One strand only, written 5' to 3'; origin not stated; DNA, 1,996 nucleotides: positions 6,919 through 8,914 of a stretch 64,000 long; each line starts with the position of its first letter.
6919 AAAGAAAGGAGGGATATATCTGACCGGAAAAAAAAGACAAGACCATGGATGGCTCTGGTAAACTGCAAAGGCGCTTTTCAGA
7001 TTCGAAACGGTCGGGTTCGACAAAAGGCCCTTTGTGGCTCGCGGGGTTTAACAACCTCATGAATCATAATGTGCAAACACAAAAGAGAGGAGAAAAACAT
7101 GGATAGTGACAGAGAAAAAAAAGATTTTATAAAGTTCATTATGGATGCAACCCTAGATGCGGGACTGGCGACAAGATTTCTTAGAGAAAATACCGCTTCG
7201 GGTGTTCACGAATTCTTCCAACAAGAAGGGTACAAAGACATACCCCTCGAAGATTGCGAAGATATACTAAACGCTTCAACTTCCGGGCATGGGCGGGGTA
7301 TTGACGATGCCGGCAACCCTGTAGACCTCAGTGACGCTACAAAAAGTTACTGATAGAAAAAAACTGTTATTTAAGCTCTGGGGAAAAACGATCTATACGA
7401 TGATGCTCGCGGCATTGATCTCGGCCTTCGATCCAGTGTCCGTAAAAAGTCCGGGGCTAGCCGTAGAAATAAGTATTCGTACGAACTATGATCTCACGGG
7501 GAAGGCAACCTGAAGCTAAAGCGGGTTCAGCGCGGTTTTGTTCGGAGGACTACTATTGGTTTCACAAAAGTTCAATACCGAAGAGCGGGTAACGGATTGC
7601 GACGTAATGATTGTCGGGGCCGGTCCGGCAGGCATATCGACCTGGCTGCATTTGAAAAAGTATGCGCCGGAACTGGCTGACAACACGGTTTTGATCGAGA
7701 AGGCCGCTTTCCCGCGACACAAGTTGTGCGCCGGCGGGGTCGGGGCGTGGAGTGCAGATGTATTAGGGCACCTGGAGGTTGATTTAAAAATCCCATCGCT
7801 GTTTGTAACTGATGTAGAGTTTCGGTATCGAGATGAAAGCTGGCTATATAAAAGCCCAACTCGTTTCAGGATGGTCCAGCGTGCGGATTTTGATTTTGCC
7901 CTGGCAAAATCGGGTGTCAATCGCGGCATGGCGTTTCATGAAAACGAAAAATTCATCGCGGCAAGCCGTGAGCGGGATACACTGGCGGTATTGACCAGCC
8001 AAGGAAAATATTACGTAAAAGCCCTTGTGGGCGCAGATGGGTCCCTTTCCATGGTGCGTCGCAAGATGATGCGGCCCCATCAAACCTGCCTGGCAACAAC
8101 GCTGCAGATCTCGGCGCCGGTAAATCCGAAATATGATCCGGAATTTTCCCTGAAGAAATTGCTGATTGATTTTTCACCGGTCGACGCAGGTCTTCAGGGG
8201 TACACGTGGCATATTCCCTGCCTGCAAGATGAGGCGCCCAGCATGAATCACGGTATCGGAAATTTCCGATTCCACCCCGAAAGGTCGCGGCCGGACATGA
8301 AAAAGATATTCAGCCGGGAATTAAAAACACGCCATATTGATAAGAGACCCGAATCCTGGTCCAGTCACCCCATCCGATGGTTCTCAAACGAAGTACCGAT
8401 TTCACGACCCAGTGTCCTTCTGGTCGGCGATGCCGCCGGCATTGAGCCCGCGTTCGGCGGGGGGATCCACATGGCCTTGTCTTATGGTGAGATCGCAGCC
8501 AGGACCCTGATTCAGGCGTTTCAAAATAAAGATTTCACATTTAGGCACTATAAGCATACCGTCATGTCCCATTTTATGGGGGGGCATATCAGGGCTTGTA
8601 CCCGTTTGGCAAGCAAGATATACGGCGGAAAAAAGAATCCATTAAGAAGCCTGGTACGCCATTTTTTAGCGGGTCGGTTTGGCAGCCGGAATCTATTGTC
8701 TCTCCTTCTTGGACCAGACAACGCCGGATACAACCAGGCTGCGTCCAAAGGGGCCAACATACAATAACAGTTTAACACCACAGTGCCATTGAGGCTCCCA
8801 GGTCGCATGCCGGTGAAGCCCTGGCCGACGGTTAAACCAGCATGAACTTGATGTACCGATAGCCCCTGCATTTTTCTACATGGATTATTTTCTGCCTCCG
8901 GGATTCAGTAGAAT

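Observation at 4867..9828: Orphan cassette: isoprenoid-synthase-like protein, SPASM-like radical SAM, Nif11-like small protein, GGR-type flavoprotein and a secreted hydrolase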

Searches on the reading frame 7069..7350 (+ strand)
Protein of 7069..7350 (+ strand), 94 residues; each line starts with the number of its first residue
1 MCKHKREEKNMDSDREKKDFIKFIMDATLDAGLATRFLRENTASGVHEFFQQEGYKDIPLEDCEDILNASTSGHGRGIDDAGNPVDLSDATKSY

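Call 3: search_protein_families(library=pfam, proteins=[window:7069-7350:+], max_evalue=0.1)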
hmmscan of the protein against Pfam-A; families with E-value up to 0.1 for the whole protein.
window:7069-7350:+ (94 aa): 0 families

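Call 4: search_protein_families(library=ncbifam, proteins=[window:7069-7350:+], max_evalue=0.1)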
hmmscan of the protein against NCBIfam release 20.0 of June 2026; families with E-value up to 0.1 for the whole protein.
window:7069-7350:+ (94 aa): 0 families

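Call 32: search_protein_families(library=pfam, alignment_id=A2, max_evalue=1)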
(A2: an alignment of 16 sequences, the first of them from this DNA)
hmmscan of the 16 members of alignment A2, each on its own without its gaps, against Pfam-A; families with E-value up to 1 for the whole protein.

A. member 1, seq(84 aa): 0 families

B. families by the number of members that match (of 16 scanned): 17 families
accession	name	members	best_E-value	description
PF01206.22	TusA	2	0.05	Sulfurtransferase TusA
PF06054.18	CoiA_nuc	1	0.0024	Competence protein CoiA, nuclease-like domain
PF07953.20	Toxin_R_bind_N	1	0.011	Clostridium neurotoxin, N-terminal receptor binding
PF18650.6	IMPa_N_2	1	0.037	Immunomodulating metalloprotease N-terminal domain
PF12948.12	MSP7_C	1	0.052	MSP7-like protein C-terminal domain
PF14794.11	DUF4479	1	0.057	Domain of unknown function (DUF4479)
PF23786.1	Baseplate_wedge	1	0.062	Phage baseplate wedge subunit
PF03732.24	Retrotrans_gag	1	0.066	Retrotransposon gag protein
PF17906.7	HTH_48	1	0.085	HTH domain in Mos1 transposase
PF01365.27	RYDR_ITPR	1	0.088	RIH domain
PF25201.1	nSTAND6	1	0.1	Novel STAND NTPase 6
PF01221.23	Dynein_light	1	0.12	Dynein light chain type 1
PF00343.26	Phosphorylase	1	0.12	Carbohydrate phosphorylase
PF21914.1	DUF6921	1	0.14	Domain of unknown function (DUF6921)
PF00923.25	TAL_FSA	1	0.15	Transaldolase/Fructose-6-phosphate aldolase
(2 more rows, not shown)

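Call 33: search_protein_families(library=ncbifam, alignment_id=A2, max_evalue=1)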
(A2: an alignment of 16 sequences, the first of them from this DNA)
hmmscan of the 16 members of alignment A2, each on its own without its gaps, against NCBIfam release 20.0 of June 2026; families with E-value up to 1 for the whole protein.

A. member 1, seq(84 aa): 0 families

B. families by the number of members that match (of 16 scanned): 10 families
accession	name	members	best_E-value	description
NF050104.1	TA_MazE_antitoxin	1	0.0034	type II toxin-antitoxin system MazE family antitoxin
NF009040.0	PRK12373.1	1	0.027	NADH-quinone oxidoreductase subunit E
NF000934.0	PRK00092.3-1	1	0.048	ribosome maturation factor RimP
NF033943.0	RTX_toxin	1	0.051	RTX family hemolysin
NF008191.0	PRK10945.1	1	0.051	hemolysin expression modulator Hha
TIGR04324.1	SpoChoClust_2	1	0.065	sporadic carbohydrate cluster 2OG-Fe(II) oxygenase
NF005724.0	PRK07539.1-4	1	0.067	NADH-quinone oxidoreductase subunit NuoE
NF002267.0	PRK01198.1-3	1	0.076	V-type ATP synthase subunit C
NF041416.1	halo_CC_star_2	1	0.13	halo-CC-star protein HcsL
NF053552.1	prodigi_MAP_PigD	1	0.16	prodigiosin MAP biosynthesis protein PigD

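Call 40: find_homologous_proteins(query=A2, max_evalue=0.001)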
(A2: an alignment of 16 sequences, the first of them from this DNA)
Query A2 (16 sequences) (84 aa, profile of the alignment): 26 proteins with E <= 0.001 among 351 candidates.
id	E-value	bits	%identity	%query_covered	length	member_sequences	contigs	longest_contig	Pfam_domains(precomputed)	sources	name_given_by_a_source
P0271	4.8e-19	86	28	60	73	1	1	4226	-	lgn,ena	-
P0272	5.1e-19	86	28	50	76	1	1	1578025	-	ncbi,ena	-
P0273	3.4e-17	80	30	48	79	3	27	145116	-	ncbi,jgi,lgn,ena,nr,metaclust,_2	ncbi:MAG TPA: hypothetical protein PLM53_18330 [Spirochaetota bacterium]|nr:hypothetical protein [Sp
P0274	9.7e-16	75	100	100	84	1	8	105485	-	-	-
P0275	3.5e-14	70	24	58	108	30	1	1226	-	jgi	jgi:hypothetical protein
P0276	1.3e-13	68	71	100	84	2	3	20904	-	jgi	-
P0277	5.4e-13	66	-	-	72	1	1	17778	-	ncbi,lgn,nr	ncbi:MAG: hypothetical protein JXA20_01835 [Spirochaetes bacterium]|nr:hypothetical protein [Spiroch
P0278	5.9e-13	66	25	57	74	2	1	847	-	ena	-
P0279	1.6e-12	65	-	-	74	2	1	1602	-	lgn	-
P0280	2.8e-12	64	38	15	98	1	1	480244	-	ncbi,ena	-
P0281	1.5e-11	62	23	57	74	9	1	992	-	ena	-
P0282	3.4e-11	61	21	62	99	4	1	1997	-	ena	-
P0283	3.5e-11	61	70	100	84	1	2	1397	-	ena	-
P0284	4.3e-11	60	27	31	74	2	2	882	-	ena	-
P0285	5.1e-11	60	25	57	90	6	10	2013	-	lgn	-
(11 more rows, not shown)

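Call 61: search_protein_families(library=padloc, proteins=[window:7099-7350:+], max_evalue=0.01)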
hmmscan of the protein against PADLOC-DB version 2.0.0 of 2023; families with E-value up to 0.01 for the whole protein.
window:7099-7350:+ (84 aa): 0 families

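Call 70: predict_structure(alignment_id=A4)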
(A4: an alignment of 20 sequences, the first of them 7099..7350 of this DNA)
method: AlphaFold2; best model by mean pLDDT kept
length: 84 residues; sequences in the alignment: 20
mean_pLDDT: 69.5   pTM: 0.53
mean pLDDT of the five models: 69.5, 69.1, 68.1, 65.9, 64.4
residues with pLDDT >= 90: 0; 70-90: 49; 50-70: 24; < 50: 11
segments of 3 or more residues with pLDDT < 50: 1-5, 64-66, 82-84
pLDDT, mean of each block of 10 residues (from residue 1): 53 81 79 83 82 73 55 60 47
secondary structure, 60 per line:
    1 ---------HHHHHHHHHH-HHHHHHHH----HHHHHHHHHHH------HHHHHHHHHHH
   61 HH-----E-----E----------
elements in order: H10-19 H21-28 H33-43 H50-62

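Call 75: fold_search(model_id=the predicted structure, library=pdb)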
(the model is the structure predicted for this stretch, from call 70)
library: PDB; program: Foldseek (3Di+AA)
matches with E <= 10: 38; with E <= 0.001: 0
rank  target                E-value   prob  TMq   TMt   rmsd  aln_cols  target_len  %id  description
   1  1m8q_B                2.7e+00  0.10  0.32  0.21   7.9        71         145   11  Molecular Models of Averaged Rigor Crossbridges from Tomograms of Insect Flight Muscle (released 2002-09-10)
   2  6zfw_B                3.0e+00  0.14  0.30  0.35   4.2        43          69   28  X-ray structure of the soluble N-terminal domain of T. cruzi PEX-14 (released 2020-12-09)
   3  4ets_B                3.4e+00  0.15  0.34  0.20  10.3        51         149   18  Crystal structure of Campylobacter jejuni ferric uptake regulator (released 2012-06-20)
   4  4myd_C                3.4e+00  0.08  0.26  0.12   7.4        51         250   14  1.37 Angstrom Crystal Structure of E. Coli 2-succinyl-6-hydroxy-2,4-cyclohexadiene-1-carboxylate synthase (MenH) in co (released 2014-04-23)
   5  4mys_C                3.4e+00  0.08  0.26  0.12   7.6        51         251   14  1.4 Angstrom Crystal Structure of 2-succinyl-6-hydroxy-2,4-cyclohexadiene-1-carboxylate synthase with SHCHC and Pyruva (released 2014-04-23)
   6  6zfw_A                4.1e+00  0.16  0.31  0.36   4.0        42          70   31  X-ray structure of the soluble N-terminal domain of T. cruzi PEX-14 (released 2020-12-09)
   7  6abq_A                4.7e+00  0.13  0.45  0.36  11.6        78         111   14  Crystal structure of transcription factor from Listeria monocytogenes (released 2019-06-05)
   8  4gec_C                4.7e+00  0.06  0.24  0.11   7.4        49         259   14  Crystal Structure of E.coli MenH R124A Mutant (released 2013-05-08)
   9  4myd_A                5.0e+00  0.06  0.26  0.12   7.5        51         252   14  1.37 Angstrom Crystal Structure of E. Coli 2-succinyl-6-hydroxy-2,4-cyclohexadiene-1-carboxylate synthase (MenH) in co (released 2014-04-23)
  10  4gdm_C                5.0e+00  0.06  0.24  0.11   7.5        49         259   14  Crystal Structure of E.coli MenH (released 2013-05-08)
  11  5nbc_B                5.3e+00  0.11  0.35  0.24  10.1        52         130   13  Structure of Prokaryotic Transcription Factors (released 2018-05-16)
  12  4mxd                  5.3e+00  0.06  0.25  0.12   7.8        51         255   14  1.45 angstronm crystal structure of E.coli 2-succinyl-6-hydroxy-2,4-cyclohexadiene-1-carboxylate synthase (MenH) (released 2014-04-23)
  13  8wd9_B                5.3e+00  0.02  0.19  0.08  13.4        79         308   20  Cryo-EM structure of Mycobacterium tuberculosis DppABCD in apo form (released 2024-09-18)
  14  6j5b_C                5.6e+00  0.15  0.34  0.47   4.3        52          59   13  Structural basis for the target DNA recognition and binding by the MYB domain of phosphate starvation response regulat (released 2019-04-24)
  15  4gdm_A                6.0e+00  0.05  0.24  0.11   7.5        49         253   14  Crystal Structure of E.coli MenH (released 2013-05-08)
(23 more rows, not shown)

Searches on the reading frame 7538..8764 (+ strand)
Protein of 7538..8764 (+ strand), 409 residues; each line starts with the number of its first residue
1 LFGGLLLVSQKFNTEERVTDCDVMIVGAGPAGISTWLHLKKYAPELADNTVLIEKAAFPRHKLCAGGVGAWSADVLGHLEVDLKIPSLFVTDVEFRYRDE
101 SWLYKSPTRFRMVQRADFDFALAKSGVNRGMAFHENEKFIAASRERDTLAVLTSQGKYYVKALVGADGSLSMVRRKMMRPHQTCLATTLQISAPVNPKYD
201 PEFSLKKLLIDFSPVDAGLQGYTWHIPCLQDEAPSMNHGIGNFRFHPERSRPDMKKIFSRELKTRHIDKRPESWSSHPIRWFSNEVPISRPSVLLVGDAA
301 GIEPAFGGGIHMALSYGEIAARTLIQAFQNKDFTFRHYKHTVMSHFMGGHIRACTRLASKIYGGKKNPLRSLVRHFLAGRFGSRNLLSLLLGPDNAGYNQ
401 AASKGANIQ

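Call 3: search_protein_families(library=pfam, proteins=[window:7538-8764:+], max_evalue=0.1)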
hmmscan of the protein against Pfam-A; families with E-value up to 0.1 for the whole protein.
window:7538-8764:+ (409 aa): 8 families
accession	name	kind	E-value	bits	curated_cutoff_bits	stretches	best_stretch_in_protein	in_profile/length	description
PF01494.25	FAD_binding_3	-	7.1e-09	35.8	22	1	20-308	1-301/349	FAD binding domain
PF01266.30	DAO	-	0.00026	21.1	27.9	1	22-59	1-34/353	FAD dependent oxidoreductase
PF01946.23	Thi4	-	0.00063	19.5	26.2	1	8-101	5-88/235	Thi4 family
PF04820.20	Trp_halogenase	-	0.0011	18.3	21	0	22-71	1-50/458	Tryptophan halogenase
PF05834.18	Lycopene_cycl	-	0.0077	15.8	23.4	1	22-202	1-170/380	Lycopene cyclase protein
PF07992.20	Pyr_redox_2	-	0.0098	15.8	26.1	1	22-54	2-30/291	Pyridine nucleotide-disulphide oxidoreductase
PF03486.20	HI0933_like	-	0.034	14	50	0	22-69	2-45/244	HI0933-like protein Rossmann domain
PF13738.12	Pyr_redox_3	-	0.046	13.4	30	0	25-56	2-30/305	Pyridine nucleotide-disulphide oxidoreductase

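Call 4: search_protein_families(library=ncbifam, proteins=[window:7538-8764:+], max_evalue=0.1)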
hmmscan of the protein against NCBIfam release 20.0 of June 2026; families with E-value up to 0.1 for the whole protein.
window:7538-8764:+ (409 aa): 47 families (the best 25 are shown)
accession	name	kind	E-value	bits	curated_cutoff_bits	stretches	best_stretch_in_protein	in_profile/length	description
TIGR02032.1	GG-red-SF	subfamily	8.8e-35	120.8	158.8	1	22-323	2-296/297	geranylgeranyl reductase family protein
TIGR02023.1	BchP-ChlP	subfamily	1.7e-13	50.3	343.3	1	22-346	2-321/388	geranylgeranyl diphosphate reductase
NF045655.1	MkRedMenJ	equivalog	8.2e-12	44.7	700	1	19-345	3-331/406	menaquinone reductase MenJ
NF041080.1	DGGGPL_reductase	equivalog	3.9e-10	39.2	580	1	22-335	3-322/447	digeranylgeranylglycerophospholipid reductase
NF038171.1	maturase_LodB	equivalog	2.9e-08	33.2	400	1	22-63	1-39/361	lysine-epsilon-oxidase maturase LodB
NF041160.1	DGGPL_Thplmales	equivalog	4.3e-08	32.5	780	1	285-353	270-342/396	digeranylgeranylglycerophospholipid reductase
NF049967.1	QhpG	equivalog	9.5e-07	28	240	1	23-190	1-162/423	flavin-dependent monooxygenase QhpG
NF008519.0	PRK11445.1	equivalog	1.2e-06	28.1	303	1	21-183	4-171/355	FAD-binding protein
NF005599.0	PRK07333.1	equivalog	1.3e-05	23.9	549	0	13-62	5-54/414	ubiquinone biosynthesis hydroxylase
TIGR01988.1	Ubi-OHases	subfamily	1.7e-05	23.9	224.65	0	131-178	124-172/387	ubiquinone biosynthesis hydroxylase, UbiH/UbiF/VisC/COQ6 family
NF006593.0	PRK09126.1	equivalog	2.4e-05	23.4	420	1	19-41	3-25/393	5-demethoxyubiquinol-8 5-hydroxylase UbiM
NF004832.0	PRK06184.1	subfamily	4.8e-05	22.3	476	0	17-78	3-60/506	hypothetical protein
NF033113.0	halo_ClmS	equivalog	0.00018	20.1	900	1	21-63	3-41/570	chloramphenicol-biosynthetic FADH2-dependent halogenase CmlS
NF038174.1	maturase_GoxB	equivalog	0.0005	19.2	400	0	269-343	255-329/358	glycine oxidase maturase GoxB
NF006021.0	PRK08163.1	equivalog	0.00064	18.8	459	1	110-179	104-175/398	3-hydroxybenzoate 6-monooxygenase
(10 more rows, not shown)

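Call 35: search_solved_structures(query=window:7538-8764:+, max_evalue=0.001, show_alignments=1)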
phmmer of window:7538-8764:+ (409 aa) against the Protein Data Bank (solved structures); distinct sequences matched with E-value up to 0.001: 7.
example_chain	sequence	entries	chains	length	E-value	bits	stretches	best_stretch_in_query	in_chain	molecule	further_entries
7koe_C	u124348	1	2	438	1.8e-06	30.5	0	292-340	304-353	Electron transfer flavoprotein-quinone oxidoreductase FixC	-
3oz2_A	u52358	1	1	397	2.2e-06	30.2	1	277-353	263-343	Digeranylgeranylglycerophospholipid reductase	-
5buk_A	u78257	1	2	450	3.8e-06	29.5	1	53-338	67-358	FADH2-dependent halogenase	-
5dbj_E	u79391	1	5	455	8.5e-06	28.3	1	289-340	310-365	FADH2-dependent halogenase PltA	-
5bul_A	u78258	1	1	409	0.00011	24.6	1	19-340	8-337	flavin-dependent halogenase triple mutant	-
7fco_A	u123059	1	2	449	0.00014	24.3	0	292-335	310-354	ChlB4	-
5bva_A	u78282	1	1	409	0.00034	23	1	19-341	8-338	flavin-dependent halogenase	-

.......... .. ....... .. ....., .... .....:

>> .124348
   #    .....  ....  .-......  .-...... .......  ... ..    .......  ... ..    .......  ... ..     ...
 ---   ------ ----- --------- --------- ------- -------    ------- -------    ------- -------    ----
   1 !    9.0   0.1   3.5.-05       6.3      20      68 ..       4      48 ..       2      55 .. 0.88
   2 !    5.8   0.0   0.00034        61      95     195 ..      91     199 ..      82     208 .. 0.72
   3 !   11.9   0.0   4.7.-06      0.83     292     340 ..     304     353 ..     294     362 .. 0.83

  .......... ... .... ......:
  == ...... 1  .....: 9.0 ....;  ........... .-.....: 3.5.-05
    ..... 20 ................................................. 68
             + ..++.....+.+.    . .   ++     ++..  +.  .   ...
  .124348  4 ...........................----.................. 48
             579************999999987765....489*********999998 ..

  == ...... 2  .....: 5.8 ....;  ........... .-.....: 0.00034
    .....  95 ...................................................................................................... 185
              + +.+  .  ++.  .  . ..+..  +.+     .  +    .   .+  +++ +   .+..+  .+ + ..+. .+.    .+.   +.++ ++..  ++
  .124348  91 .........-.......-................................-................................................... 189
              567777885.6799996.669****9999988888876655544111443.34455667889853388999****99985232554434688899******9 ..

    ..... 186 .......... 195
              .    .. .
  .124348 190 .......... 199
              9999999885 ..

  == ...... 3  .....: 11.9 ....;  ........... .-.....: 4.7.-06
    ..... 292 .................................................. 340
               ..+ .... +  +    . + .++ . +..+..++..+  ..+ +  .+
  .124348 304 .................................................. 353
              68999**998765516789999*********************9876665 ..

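Call 61: search_protein_families(library=padloc, proteins=[window:7538-8764:+], max_evalue=0.01)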
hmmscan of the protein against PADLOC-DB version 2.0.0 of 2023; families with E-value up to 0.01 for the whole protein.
window:7538-8764:+ (409 aa): 0 families
